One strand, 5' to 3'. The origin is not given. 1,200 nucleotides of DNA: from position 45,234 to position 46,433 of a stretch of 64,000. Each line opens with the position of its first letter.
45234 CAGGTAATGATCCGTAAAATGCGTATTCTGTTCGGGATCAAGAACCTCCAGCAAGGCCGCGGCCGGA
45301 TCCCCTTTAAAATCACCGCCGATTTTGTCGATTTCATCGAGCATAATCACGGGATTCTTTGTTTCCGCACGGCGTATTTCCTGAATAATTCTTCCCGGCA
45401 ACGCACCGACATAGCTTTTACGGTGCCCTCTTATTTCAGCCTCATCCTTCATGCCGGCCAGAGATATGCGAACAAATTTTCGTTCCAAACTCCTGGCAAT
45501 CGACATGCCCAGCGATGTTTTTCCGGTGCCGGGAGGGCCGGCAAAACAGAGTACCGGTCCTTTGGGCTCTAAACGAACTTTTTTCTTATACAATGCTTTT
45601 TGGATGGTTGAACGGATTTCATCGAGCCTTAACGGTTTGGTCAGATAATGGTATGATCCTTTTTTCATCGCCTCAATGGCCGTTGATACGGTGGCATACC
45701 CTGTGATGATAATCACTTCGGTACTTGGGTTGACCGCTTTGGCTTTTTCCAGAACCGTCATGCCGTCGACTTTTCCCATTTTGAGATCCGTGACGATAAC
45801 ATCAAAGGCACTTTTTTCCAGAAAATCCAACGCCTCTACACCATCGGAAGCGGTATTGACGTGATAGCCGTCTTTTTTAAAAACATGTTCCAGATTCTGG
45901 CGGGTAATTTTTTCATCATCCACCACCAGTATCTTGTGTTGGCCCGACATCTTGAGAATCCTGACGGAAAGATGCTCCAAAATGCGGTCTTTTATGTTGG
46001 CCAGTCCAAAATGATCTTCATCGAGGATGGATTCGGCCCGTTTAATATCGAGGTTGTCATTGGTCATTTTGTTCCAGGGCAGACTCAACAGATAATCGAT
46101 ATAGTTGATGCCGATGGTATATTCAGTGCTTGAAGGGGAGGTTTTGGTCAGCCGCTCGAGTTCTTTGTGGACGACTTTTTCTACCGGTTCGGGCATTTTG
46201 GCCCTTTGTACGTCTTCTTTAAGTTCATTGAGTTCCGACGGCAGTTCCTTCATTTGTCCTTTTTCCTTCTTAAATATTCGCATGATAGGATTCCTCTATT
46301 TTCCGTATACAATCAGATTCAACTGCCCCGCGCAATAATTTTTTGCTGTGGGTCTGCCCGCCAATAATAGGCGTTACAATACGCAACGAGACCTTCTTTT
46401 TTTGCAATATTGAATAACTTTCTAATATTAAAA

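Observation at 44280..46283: Lon protease with a receiver domain inserted between the Lon linker helix and the AAA+ module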

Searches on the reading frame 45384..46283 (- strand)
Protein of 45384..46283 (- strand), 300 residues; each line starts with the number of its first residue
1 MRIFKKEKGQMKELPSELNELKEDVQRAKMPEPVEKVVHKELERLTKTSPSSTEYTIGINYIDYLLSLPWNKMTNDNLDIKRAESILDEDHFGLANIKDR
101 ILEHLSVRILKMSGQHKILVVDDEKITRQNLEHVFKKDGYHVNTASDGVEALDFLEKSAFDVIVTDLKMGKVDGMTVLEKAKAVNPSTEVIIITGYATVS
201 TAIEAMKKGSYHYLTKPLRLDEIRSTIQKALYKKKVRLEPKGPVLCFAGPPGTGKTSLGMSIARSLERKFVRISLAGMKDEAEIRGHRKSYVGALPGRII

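Call 33: search_protein_representatives(protein=window:45384-46283:-)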
Query: 300 residues. Proteins with E-value up to 0.001 (for the whole library): 549505; up to 1e-10: 77640; up to 1e-30: 1672. The best 150 are listed.
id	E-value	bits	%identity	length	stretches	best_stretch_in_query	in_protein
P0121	2.0e-95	336.0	54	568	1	1-300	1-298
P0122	1.4e-92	326.7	52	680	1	15-300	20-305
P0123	1.0e-90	320.6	50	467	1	18-300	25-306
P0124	4.7e-89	315.2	63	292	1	2-246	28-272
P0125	2.0e-86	306.6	55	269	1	17-270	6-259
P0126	8.0e-86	304.6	49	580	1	20-300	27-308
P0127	4.9e-84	298.7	51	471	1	3-300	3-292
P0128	7.6e-84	298.1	50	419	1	19-300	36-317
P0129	1.2e-80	287.6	50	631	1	45-300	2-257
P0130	1.9e-80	286.9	94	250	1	155-300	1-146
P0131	1.1e-78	281.2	49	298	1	27-287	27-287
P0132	6.4e-78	278.6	52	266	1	5-252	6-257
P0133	5.5e-76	272.3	52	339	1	18-248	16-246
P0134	3.3e-73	263.2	46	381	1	4-300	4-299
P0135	6.8e-69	249.0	53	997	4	242-300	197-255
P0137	1.3e-66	241.5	36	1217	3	116-233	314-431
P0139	2.1e-61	224.5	38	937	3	116-241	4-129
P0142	3.2e-58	214.0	36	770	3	114-239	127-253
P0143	5.5e-56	206.7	38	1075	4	242-300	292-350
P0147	2.5e-54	201.3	34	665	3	115-235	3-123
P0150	1.0e-51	192.7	57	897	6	239-300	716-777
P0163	1.3e-48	182.5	42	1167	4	241-300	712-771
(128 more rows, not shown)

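Call 45: find_homologous_proteins(query=P0122, max_evalue=1e-50)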
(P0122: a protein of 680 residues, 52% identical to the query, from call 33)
Query P0122 (680 aa): 8000 proteins with E <= 1e-50 among 8000 candidates; the best 120 are listed.
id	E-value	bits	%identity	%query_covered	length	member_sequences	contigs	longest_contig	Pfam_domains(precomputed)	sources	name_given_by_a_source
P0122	0.0e+0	1499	100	100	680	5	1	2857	PF05362.20,PF00004.36,PF13401.13,PF22667.3,PF07728.21,PF00072.31,PF13541.13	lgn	-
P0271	0.0e+0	1465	97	100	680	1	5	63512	PF05362.20,PF00004.36,PF13401.13,PF22667.3,PF07728.21,PF00072.31,PF13541.13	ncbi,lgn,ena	-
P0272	0.0e+0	1218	80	100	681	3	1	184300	PF05362.20,PF00004.36,PF13401.13,PF22667.3,PF07728.21,PF00072.31,PF13541.13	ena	-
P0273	0.0e+0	1090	72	100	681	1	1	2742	PF07724.21,PF05362.20,PF00004.36,PF13401.13,PF22667.3,PF07728.21,PF00072.31,PF13541.13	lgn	-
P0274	0.0e+0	1087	72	100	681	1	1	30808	PF05362.20,PF00004.36,PF13401.13,PF22667.3,PF07728.21,PF00072.31,PF13541.13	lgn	-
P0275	0.0e+0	1083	72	100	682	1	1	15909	PF05362.20,PF00004.36,PF22667.3,PF07728.21,PF00072.31,PF13541.13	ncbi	-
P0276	0.0e+0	1079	72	99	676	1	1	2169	PF07724.21,PF05362.20,PF00004.36,PF13401.13,PF22667.3,PF07728.21,PF00072.31,PF13541.13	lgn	-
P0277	0.0e+0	1078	72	99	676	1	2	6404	PF05362.20,PF00004.36,PF13401.13,PF22667.3,PF07728.21,PF00072.31,PF13541.13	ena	-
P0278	0.0e+0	1078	72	99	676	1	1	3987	PF05362.20,PF00004.36,PF13401.13,PF22667.3,PF07728.21,PF00072.31,PF13541.13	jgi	-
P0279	0.0e+0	1078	72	99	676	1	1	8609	PF07724.21,PF05362.20,PF00004.36,PF13401.13,PF22667.3,PF07728.21,PF00072.31,PF13541.13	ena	-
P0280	0.0e+0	1076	72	99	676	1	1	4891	PF05362.20,PF00004.36,PF13401.13,PF22667.3,PF07728.21,PF00072.31,PF13541.13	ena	-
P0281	0.0e+0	1076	71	99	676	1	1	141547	PF07724.21,PF05362.20,PF00004.36,PF13401.13,PF22667.3,PF07728.21,PF00072.31,PF13541.13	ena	-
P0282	0.0e+0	1076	71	100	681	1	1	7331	PF07724.21,PF05362.20,PF00004.36,PF13401.13,PF22667.3,PF07728.21,PF00072.31,PF13541.13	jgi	jgi:ATP-dependent Lon protease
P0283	0.0e+0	1076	71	100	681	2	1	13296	PF05362.20,PF00004.36,PF13401.13,PF22667.3,PF07728.21,PF00072.31,PF13541.13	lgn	-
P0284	0.0e+0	1074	71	99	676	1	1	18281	PF07724.21,PF05362.20,PF00004.36,PF13401.13,PF22667.3,PF07728.21,PF00072.31,PF13541.13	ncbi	-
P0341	0.0e+0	1032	69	98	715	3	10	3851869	PF07724.21,PF05362.20,PF00004.36,PF13401.13,PF22667.3,PF07728.21,PF00072.31,PF13541.13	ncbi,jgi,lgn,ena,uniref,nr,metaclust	ncbi:response regulator receiver protein [Desulfobulbus propionicus DSM 2032]|uniref:endopeptidase L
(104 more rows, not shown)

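Call 64: search_protein_families(library=pfam, proteins=[P0135, P0139, P0142, P0143, P0147, P0150, P0137, P0163], max_evalue=0.00001)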
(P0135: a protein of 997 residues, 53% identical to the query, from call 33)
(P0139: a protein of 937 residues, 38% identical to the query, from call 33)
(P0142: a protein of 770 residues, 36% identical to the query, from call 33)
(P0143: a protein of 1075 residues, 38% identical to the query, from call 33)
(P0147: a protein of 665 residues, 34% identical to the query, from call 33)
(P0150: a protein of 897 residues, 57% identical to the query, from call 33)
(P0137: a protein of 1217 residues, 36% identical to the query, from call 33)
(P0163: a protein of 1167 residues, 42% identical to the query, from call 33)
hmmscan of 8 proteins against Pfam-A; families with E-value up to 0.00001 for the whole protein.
P0135 (997 aa): 23 families
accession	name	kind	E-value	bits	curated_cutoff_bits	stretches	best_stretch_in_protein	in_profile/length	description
PF05362.19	Lon_C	-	3.5e-68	229.7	21.1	1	788-990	5-203/205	Lon protease (S16) C-terminal proteolytic domain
PF00004.35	AAA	-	1.1e-53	181.6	21.2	2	200-339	1-128/131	ATPase family associated with various cellular activities (AAA)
PF22667.2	Lon_lid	-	2.5e-29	101.1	27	2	729-780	1-52/57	Lon protease AAA+ ATPase lid domain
PF07728.20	AAA_5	-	1e-17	64.8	22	2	200-334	2-139/139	AAA domain (dynein-related subfamily)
PF13401.12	AAA_22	-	2.7e-12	47.6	27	0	195-281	3-97/130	AAA domain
PF13541.12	ChlI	-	4.4e-11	43.2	27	1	833-960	1-121/121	Subunit ChlI of Mg-chelatase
PF07724.20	AAA_2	-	6.6e-11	43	27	0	201-321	7-124/166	AAA domain (Cdc48 subfamily)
PF20720.3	nSTAND3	-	8.1e-11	42.3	27.2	0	195-223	15-43/155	Novel STAND NTPase 3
PF05496.18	RuvB_N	-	1e-10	42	27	0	539-601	8-69/159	Holliday junction DNA helicase RuvB P-loop domain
PF13191.12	AAA_16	-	6.3e-10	40.2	32.6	0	561-599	22-52/167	AAA ATPase domain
PF13173.12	AAA_14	-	6.5e-09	36.3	27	0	197-276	2-74/129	AAA domain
PF24883.2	NPHP3_N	-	3.3e-08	34.3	24.8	0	559-590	15-47/164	Nephrocystin 3, N-terminal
PF01443.25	Viral_helicase1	-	6.2e-08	33.2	21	0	571-646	4-73/228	Viral superfamily 1 RNA helicase core domain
PF03193.22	RsgA_GTPase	-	2.8e-07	31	30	0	531-596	72-137/174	RsgA GTPase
PF07726.17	AAA_3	-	3.7e-07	30.5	27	0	570-664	4-90/131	ATPase family associated with various cellular activities (AAA)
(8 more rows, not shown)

P0139 (937 aa): 8 families
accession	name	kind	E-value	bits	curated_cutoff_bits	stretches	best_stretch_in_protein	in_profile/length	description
PF00072.30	Response_reg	-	6.1e-80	265.1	30.2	3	6-115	1-110/111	Response regulator receiver domain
PF02518.31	HATPase_c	-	9e-28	97.4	26.4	1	687-795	2-109/111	Histidine kinase-, DNA gyrase B-, and HSP90-like ATPase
PF00512.31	HisKA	-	1.5e-17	63.8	26.9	1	580-641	2-63/66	His Kinase A (phospho-acceptor) domain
PF01590.32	GAF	-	3.4e-16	60.4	22.4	1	296-438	2-133/133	GAF domain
PF13185.12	GAF_2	-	3.4e-15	56.9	28.6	1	294-438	2-135/136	GAF domain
PF13492.12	GAF_3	-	1.8e-12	48.2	27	1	295-439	1-128/129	GAF domain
PF23198.2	PDE8A_N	-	5.5e-11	43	29.6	0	813-895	6-89/147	PDE8A-like, N-terminal domain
PF13380.12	CoA_binding_2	-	4.9e-06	27.4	22.8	0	33-140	13-106/116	CoA binding domain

P0142 (770 aa): 9 families
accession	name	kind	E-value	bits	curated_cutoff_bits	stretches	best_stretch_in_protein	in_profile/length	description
PF00072.30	Response_reg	-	2.2e-86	285.8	30.2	3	6-116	1-111/111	Response regulator receiver domain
PF02518.31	HATPase_c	-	1.9e-23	83.5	26.4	1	522-627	2-110/111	Histidine kinase-, DNA gyrase B-, and HSP90-like ATPase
PF23198.2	PDE8A_N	-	1.7e-13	51.1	29.6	0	5-87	12-97/147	PDE8A-like, N-terminal domain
PF20161.5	VpsR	-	4e-13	49.6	23.7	1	17-115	21-120/121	VpsR domain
PF13426.13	PAS_9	-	2.1e-08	34.8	27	1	277-364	4-92/103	PAS domain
PF00989.32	PAS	-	5.8e-07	30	22.6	1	266-363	3-103/113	PAS fold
PF00512.31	HisKA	-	3.2e-06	27.5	26.9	1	404-469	2-64/66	His Kinase A (phospho-acceptor) domain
PF20274.4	cREC_REC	-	4.6e-06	27.7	27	0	132-198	3-60/88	Cyclic-phosphate processing Receiver domain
PF02254.24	TrkA_N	-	8e-06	26.6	23.8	0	5-82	23-96/116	TrkA-N domain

P0143 (1075 aa): 35 families (the best 25 are shown)
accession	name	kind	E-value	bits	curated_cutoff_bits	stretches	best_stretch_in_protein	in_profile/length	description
PF05362.19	Lon_C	-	1.3e-72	244.2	21.1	1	874-1073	5-204/205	Lon protease (S16) C-terminal proteolytic domain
PF00004.35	AAA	-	7.8e-50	169.1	21.2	2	295-433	1-126/131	ATPase family associated with various cellular activities (AAA)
PF22667.2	Lon_lid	-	8.9e-29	99.4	27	2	821-867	7-53/57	Lon protease AAA+ ATPase lid domain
PF07728.20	AAA_5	-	1.1e-23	84.3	22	2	652-788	2-139/139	AAA domain (dynein-related subfamily)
PF13191.12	AAA_16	-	2.1e-13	51.5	32.6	0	637-683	15-52/167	AAA ATPase domain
PF07724.20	AAA_2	-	9.1e-13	49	27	1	653-775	7-124/166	AAA domain (Cdc48 subfamily)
PF05496.18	RuvB_N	-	9.2e-13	48.7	27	0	646-693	30-77/159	Holliday junction DNA helicase RuvB P-loop domain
PF13401.12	AAA_22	-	2.8e-12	47.5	27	0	648-740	4-98/130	AAA domain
PF24883.2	NPHP3_N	-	6.9e-12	46.3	24.8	0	641-734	13-104/164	Nephrocystin 3, N-terminal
PF00931.28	NB-ARC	-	7.6e-11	42.2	23.5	0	636-678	6-50/248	NB-ARC domain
PF13173.12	AAA_14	-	2.4e-10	40.9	27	0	649-730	2-76/129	AAA domain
PF03266.21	NTPase_1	-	3.1e-10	40.6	23.9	0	296-328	3-33/168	NTPase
PF20720.3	nSTAND3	-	3.3e-10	40.3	27.2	0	645-692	13-61/155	Novel STAND NTPase 3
PF07726.17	AAA_3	-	1.3e-09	38.5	27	0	654-730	4-76/131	ATPase family associated with various cellular activities (AAA)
PF13238.12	AAA_18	-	8.8e-09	36.3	29.4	0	296-318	2-24/128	AAA domain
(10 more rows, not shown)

P0147 (665 aa): 3 families
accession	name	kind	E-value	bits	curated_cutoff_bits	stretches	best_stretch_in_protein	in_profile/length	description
PF00072.30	Response_reg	-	1.6e-77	257.3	30.2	3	137-246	1-110/111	Response regulator receiver domain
PF02518.31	HATPase_c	-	4.4e-28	98.4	26.4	1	418-523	1-109/111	Histidine kinase-, DNA gyrase B-, and HSP90-like ATPase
PF00512.31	HisKA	-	5.6e-08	33.2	26.9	1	296-368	2-64/66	His Kinase A (phospho-acceptor) domain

P0150 (897 aa): 30 families (the best 25 are shown)
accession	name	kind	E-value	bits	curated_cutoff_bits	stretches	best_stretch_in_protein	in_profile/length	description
PF00004.35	AAA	-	1.2e-29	103.9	21.2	3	722-840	1-71/131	ATPase family associated with various cellular activities (AAA)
PF07728.20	AAA_5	-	3.7e-17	63.1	22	0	722-767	2-48/139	AAA domain (dynein-related subfamily)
PF02190.22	LON_substr_bdg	-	9.2e-16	58.8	28.7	1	21-400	2-197/200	ATP-dependent protease La (LON) substrate-binding domain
PF13191.12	AAA_16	-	1.9e-13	51.7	32.6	0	717-746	20-51/167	AAA ATPase domain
PF05496.18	RuvB_N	-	1.2e-12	48.3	27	0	599-658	7-65/159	Holliday junction DNA helicase RuvB P-loop domain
PF00910.28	RNA_helicase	-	2.5e-12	47.7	21.5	0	630-659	2-32/105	RNA helicase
PF03193.22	RsgA_GTPase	-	1.8e-11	44.6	30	0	599-650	79-130/174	RsgA GTPase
PF13521.12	AAA_28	-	5.7e-11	43.3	27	0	723-748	3-28/164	AAA domain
PF24883.2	NPHP3_N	-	2.9e-10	41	24.8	0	619-654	14-50/164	Nephrocystin 3, N-terminal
PF02367.23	TsaE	-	4.1e-10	40.1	26.6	0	624-659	19-56/128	Threonylcarbamoyl adenosine biosynthesis protein TsaE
PF13671.12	AAA_33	-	5.4e-10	40.2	27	0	686-717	1-32/143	AAA domain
PF05729.18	NACHT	-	5.5e-10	39.8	26.7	0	628-658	2-32/167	NACHT domain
PF13401.12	AAA_22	-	2e-09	38.3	27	0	720-760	6-49/130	AAA domain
PF13207.12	AAA_17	-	8.9e-09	36.2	27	0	632-661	1-30/136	AAA domain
PF00931.28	NB-ARC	-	9e-09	35.4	23.5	0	713-742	13-41/248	NB-ARC domain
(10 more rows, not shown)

P0137 (1217 aa): 19 families
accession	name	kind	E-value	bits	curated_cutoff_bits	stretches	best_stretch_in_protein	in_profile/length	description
PF00072.30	Response_reg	-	3.7e-86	285.1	30.2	3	316-425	1-110/111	Response regulator receiver domain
PF00037.32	Fer4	-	1.7e-32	110.4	21.1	3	760-781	2-23/24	4Fe-4S binding domain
PF12837.12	Fer4_6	-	8.1e-23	79.7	25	0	1170-1191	2-23/24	4Fe-4S binding domain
PF13237.11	Fer4_10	-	8.5e-23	80.5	25.5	2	1140-1188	3-53/53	4Fe-4S dicluster domain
PF12838.12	Fer4_7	-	4.1e-22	78.8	27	3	1146-1191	2-52/52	4Fe-4S dicluster domain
PF12797.12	Fer4_2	-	1e-20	72.6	24.5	0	686-705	3-22/22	4Fe-4S binding domain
PF14697.11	Fer4_21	-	8.8e-19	67.8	35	1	1140-1189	2-53/59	4Fe-4S dicluster domain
PF13187.11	Fer4_9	-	1.3e-18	67.2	27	2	1146-1191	2-51/52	4Fe-4S dicluster domain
PF23198.2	PDE8A_N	-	2e-14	54.2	29.6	0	15-93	9-89/147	PDE8A-like, N-terminal domain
PF13484.11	Fer4_16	-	3.3e-13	50.6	30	0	692-711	1-20/66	4Fe-4S double cluster binding domain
PF25160.1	LdpA_Fe-S-bd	-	3.8e-09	36.6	27.6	0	1149-1191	6-42/49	LdpA Fe-S cluster-binding domain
PF07992.20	Pyr_redox_2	-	7.3e-09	35.9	26.1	0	592-626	2-31/291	Pyridine nucleotide-disulphide oxidoreductase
PF12831.13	FAD_oxidored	-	6.9e-08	32.6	27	1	592-629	1-38/416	FAD dependent oxidoreductase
PF13459.11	Fer4_15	-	7.5e-08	33.4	22.4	0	687-704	2-19/66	4Fe-4S single cluster domain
PF13183.11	Fer4_8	-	7.3e-07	30.1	27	1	690-749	2-67/68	4Fe-4S dicluster domain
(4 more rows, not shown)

P0163 (1167 aa): 20 families
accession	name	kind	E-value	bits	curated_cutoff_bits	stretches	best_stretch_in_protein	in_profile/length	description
PF05362.19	Lon_C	-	2.4e-67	226.9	21.1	1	935-1139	2-204/205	Lon protease (S16) C-terminal proteolytic domain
PF00004.35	AAA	-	4.5e-40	137.6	21.2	2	716-855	1-126/131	ATPase family associated with various cellular activities (AAA)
PF22667.2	Lon_lid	-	5.4e-31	106.5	27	2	880-929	2-52/57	Lon protease AAA+ ATPase lid domain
PF07728.20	AAA_5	-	5.9e-21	75.4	22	1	379-508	2-138/139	AAA domain (dynein-related subfamily)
PF13401.12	AAA_22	-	1.1e-14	55.4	27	1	375-468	4-109/130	AAA domain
PF13191.12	AAA_16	-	1.2e-10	42.6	32.6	1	361-462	11-112/167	AAA ATPase domain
PF05496.18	RuvB_N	-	2e-10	41.1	27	0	365-469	23-110/159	Holliday junction DNA helicase RuvB P-loop domain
PF07724.20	AAA_2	-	2.5e-09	37.8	27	0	716-840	6-125/166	AAA domain (Cdc48 subfamily)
PF13173.12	AAA_14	-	1.3e-08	35.4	27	0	377-458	3-77/129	AAA domain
PF01695.23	IstB_IS21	-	1.8e-08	34.6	24.1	0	344-465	61-177/238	IstB-like ATP binding protein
PF08298.17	AAA_PrkA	-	2.3e-07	30.6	25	0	350-401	59-110/358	PrkA AAA domain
PF13671.12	AAA_33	-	2.6e-07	31.5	27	0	379-404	2-25/143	AAA domain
PF20720.3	nSTAND3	-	3.8e-07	30.4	27.2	0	377-415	18-57/155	Novel STAND NTPase 3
PF05729.18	NACHT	-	6.9e-07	29.7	26.7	0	377-403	1-27/167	NACHT domain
PF13238.12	AAA_18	-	9.9e-07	29.7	29.4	0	380-409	2-25/128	AAA domain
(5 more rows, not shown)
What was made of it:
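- Tried and rejected: Alternative REC-Lon topologies among the multi-stretch hits of the representative search: these proved to be hybrid kinases or tandem-AAA Lon proteins (call 64).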

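Call 68: find_encoding_contigs(protein=P0341, flank=8000, max_places=2)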
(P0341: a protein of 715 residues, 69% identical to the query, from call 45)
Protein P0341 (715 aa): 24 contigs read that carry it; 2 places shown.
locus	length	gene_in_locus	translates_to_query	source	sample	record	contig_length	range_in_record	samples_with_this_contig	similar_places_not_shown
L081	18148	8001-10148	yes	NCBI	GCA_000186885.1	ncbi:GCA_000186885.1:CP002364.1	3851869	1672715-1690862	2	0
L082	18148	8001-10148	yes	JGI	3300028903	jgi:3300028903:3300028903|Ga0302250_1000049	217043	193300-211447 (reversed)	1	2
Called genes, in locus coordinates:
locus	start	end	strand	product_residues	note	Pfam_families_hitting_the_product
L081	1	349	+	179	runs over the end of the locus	PF01325:Fe_dep_repress, PF02742:Fe_dep_repr_C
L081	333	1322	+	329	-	PF12146:Hydrolase_4, PF00561:Abhydrolase_1 (faint), PF00326:Peptidase_S9 (weak)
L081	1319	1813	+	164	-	PF00383:dCMP_cyt_deam_1, PF14437:MafB19-deam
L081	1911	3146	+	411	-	PF00270:DEAD, PF04851:ResIII (faint), PF00271:Helicase_C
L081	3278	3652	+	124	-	PF02656:DUF202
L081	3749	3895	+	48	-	-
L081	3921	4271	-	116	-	-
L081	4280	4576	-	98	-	-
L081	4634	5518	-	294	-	PF00582:Usp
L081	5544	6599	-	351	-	PF01925:TauE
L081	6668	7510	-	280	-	-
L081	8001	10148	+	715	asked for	PF13401:AAA_22 (faint), PF00072:Response_reg, PF00004:AAA, PF07724:AAA_2 (weak), PF07728:AAA_5, PF22667:Lon_lid, PF05362:Lon_C, PF13541:ChlI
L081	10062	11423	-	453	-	PF00072:Response_reg, PF00158:Sigma54_activat, PF14532:Sigma54_activ_2, PF07728:AAA_5, PF25601:AAA_lid_14, PF02954:HTH_8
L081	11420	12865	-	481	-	PF00672:HAMP, PF00512:HisKA, PF02518:HATPase_c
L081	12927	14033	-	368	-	PF12679:ABC2_membrane_2, PF12698:ABC2_membrane_3, PF01061:ABC2_membrane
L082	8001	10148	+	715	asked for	PF13401:AAA_22 (faint), PF00072:Response_reg, PF00004:AAA, PF07724:AAA_2 (weak), PF07728:AAA_5, PF22667:Lon_lid, PF05362:Lon_C, PF13541:ChlI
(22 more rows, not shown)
